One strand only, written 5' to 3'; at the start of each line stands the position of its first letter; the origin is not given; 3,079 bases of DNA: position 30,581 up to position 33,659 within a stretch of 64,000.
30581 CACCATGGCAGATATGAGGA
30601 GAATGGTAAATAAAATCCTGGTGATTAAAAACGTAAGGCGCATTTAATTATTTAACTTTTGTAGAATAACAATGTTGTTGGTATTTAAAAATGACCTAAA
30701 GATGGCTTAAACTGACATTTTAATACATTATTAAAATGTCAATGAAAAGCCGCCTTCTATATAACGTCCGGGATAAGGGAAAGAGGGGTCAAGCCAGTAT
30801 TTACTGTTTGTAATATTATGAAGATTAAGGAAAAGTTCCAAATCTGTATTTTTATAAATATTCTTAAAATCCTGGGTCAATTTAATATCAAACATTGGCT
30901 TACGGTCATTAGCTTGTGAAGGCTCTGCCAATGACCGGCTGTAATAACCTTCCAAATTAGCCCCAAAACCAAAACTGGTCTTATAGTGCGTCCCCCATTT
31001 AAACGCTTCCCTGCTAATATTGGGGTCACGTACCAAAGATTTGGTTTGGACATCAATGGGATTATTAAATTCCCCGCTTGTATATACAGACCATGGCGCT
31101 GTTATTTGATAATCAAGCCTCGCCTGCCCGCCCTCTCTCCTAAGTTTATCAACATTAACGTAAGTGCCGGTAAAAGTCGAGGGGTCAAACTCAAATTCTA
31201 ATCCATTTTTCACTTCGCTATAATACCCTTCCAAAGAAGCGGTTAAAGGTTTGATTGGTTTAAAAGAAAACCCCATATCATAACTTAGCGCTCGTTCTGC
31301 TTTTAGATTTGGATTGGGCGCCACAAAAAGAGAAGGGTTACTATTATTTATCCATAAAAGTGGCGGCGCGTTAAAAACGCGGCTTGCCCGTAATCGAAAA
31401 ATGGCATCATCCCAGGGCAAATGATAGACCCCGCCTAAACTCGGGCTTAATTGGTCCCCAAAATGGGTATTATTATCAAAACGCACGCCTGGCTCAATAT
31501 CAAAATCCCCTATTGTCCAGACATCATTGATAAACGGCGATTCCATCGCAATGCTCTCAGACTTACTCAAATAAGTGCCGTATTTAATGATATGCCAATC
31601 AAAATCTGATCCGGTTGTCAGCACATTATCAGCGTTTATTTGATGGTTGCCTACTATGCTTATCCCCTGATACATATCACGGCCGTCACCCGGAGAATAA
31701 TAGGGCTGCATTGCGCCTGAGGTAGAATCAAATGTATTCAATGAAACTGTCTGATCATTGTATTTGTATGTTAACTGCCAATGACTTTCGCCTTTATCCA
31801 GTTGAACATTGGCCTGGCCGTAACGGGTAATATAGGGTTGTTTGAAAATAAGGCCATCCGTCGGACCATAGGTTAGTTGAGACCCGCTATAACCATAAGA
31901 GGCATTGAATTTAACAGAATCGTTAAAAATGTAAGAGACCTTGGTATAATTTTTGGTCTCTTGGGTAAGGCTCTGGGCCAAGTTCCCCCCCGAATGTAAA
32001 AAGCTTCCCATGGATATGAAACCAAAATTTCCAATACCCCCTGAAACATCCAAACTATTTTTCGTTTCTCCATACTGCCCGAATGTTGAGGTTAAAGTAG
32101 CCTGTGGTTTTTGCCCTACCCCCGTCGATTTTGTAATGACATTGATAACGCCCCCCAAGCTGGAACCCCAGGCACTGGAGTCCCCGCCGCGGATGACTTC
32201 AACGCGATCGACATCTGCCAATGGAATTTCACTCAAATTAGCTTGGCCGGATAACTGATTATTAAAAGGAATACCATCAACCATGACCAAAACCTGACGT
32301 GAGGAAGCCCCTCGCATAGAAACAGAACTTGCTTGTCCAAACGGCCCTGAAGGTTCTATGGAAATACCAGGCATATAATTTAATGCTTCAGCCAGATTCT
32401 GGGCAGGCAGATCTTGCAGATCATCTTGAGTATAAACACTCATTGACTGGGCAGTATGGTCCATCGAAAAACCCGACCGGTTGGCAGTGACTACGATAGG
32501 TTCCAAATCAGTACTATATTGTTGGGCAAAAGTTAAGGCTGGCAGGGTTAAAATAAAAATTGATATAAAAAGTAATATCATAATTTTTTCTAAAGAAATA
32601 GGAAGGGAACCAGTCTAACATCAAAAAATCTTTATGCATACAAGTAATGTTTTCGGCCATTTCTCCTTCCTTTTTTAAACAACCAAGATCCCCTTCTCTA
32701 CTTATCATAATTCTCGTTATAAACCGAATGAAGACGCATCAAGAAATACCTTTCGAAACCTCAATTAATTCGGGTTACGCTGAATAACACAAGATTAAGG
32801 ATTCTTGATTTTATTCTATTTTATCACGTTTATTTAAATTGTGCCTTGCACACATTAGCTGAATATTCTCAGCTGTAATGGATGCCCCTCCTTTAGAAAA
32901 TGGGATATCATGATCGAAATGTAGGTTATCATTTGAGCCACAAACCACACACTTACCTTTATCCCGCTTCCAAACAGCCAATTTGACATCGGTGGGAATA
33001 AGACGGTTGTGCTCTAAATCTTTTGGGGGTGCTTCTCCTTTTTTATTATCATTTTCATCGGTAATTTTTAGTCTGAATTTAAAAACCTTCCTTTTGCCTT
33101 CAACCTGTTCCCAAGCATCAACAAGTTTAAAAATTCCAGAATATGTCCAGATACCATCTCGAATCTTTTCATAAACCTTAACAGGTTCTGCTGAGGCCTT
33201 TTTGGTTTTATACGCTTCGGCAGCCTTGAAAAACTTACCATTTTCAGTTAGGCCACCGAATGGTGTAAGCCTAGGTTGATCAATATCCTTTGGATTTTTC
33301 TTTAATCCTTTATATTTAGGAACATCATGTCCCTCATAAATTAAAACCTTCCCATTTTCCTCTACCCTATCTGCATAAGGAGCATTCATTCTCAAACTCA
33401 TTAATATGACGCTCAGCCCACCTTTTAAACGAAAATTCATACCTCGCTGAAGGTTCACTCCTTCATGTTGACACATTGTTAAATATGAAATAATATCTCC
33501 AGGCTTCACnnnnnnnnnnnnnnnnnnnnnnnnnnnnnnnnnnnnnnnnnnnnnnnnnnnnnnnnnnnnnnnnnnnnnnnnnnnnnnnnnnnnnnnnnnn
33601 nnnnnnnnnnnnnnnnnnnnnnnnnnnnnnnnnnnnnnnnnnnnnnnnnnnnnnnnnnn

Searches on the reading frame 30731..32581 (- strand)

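Call 62: search_protein_families(library=pfam, proteins=[window:30731-32581:-], max_evalue=0.0001)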
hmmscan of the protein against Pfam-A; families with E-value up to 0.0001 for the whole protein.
window:30731-32581:- (616 aa): 2 families
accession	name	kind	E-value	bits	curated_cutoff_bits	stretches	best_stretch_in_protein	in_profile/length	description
PF07715.20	Plug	-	2e-28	99.5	23.9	1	42-145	4-107/107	TonB-dependent Receptor Plug Domain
PF14905.12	OMP_b-brl_3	-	4.9e-10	39.5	27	1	412-595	199-378/408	Outer membrane protein beta-barrel family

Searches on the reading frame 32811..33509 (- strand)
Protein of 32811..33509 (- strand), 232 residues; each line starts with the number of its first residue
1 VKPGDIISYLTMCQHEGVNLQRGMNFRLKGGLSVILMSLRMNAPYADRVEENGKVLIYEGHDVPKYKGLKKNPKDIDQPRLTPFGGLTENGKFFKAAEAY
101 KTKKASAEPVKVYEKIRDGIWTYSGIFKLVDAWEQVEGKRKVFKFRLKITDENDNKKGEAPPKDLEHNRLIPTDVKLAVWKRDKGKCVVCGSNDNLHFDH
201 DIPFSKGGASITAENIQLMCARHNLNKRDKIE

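Call 62: search_protein_families(library=pfam, proteins=[window:32811-33509:-], max_evalue=0.0001)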
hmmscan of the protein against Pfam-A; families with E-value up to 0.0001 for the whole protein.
window:32811-33509:- (232 aa): 2 families
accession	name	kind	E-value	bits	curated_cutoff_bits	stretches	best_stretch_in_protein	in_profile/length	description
PF02182.23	SAD_SRA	-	2.9e-06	27.6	30.7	1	4-149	11-144/148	SAD/SRA domain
PF01844.29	HNH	-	9.3e-06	26.1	21.4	1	187-229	1-46/47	HNH endonuclease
